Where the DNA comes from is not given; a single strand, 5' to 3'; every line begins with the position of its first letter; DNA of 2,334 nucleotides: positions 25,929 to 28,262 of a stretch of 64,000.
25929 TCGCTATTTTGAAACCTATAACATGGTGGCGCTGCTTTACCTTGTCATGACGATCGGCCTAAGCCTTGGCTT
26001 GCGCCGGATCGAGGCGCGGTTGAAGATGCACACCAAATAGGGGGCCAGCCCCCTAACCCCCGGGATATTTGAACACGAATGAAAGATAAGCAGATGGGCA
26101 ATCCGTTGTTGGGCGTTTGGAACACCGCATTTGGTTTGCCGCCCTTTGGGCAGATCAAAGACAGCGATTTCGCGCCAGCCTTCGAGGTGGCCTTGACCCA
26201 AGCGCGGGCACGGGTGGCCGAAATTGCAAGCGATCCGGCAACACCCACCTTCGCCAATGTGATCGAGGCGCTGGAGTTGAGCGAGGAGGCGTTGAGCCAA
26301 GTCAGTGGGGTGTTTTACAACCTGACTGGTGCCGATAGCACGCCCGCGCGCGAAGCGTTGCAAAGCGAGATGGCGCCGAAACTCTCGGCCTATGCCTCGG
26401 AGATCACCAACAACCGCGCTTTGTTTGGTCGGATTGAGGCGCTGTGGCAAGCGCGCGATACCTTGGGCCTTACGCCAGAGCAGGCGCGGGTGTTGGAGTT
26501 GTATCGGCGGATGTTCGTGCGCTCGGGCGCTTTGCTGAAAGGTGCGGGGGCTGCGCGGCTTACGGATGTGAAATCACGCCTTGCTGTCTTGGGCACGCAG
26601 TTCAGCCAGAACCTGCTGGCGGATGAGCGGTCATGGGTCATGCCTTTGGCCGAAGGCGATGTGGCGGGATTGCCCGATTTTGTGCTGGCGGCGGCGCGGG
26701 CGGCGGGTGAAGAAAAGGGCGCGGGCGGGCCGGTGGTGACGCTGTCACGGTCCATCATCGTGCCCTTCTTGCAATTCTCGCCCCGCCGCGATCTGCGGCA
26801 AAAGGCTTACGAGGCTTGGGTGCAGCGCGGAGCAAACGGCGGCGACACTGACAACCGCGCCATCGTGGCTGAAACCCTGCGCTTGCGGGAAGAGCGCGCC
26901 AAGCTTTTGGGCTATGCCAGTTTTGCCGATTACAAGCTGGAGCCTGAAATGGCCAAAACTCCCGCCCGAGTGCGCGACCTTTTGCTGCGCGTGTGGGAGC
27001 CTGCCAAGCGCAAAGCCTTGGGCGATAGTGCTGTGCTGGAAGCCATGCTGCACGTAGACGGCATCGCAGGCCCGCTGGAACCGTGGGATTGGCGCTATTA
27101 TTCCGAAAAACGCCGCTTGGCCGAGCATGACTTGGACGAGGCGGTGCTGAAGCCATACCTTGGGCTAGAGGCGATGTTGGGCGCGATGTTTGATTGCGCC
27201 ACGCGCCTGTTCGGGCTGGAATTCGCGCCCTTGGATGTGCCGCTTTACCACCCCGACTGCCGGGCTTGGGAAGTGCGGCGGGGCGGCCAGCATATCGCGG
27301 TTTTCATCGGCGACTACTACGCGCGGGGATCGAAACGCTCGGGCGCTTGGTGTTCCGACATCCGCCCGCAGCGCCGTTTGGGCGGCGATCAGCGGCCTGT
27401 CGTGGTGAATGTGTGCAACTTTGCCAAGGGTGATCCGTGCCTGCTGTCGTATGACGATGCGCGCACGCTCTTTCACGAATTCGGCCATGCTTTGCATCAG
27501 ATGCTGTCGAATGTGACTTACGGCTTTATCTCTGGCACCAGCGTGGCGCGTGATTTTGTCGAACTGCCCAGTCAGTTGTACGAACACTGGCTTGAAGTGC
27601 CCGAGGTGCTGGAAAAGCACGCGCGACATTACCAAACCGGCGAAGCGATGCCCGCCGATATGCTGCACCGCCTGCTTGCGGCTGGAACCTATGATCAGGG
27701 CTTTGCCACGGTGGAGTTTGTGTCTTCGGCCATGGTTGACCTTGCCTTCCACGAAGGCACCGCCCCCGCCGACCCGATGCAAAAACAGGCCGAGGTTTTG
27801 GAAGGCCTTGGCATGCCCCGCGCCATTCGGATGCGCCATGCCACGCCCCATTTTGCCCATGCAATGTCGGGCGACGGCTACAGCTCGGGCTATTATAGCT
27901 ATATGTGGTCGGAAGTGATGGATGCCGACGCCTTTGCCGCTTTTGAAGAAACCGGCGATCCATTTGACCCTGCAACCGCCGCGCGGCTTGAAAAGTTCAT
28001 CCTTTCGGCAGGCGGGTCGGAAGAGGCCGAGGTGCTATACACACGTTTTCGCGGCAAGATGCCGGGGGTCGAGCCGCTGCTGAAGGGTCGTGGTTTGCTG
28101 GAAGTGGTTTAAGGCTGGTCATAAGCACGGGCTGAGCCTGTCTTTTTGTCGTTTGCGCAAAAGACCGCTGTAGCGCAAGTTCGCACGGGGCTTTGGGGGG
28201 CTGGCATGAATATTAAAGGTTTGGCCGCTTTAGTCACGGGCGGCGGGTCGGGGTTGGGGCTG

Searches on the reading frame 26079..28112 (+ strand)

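Call 13: search_protein_families(library=pfam, proteins=[window:26079-28112:+], max_evalue=0.01)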
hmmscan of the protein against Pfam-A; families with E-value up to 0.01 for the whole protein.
window:26079-28112:+ (677 aa): 2 families
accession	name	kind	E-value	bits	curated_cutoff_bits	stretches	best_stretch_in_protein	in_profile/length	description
PF01432.26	Peptidase_M3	-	2.8e-107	360.3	27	1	231-672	2-456/457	Peptidase family M3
PF19310.4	TOP_N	-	0.00031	21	27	1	46-155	12-120/123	Neurolysin/Thimet oligopeptidase, N-terminal domain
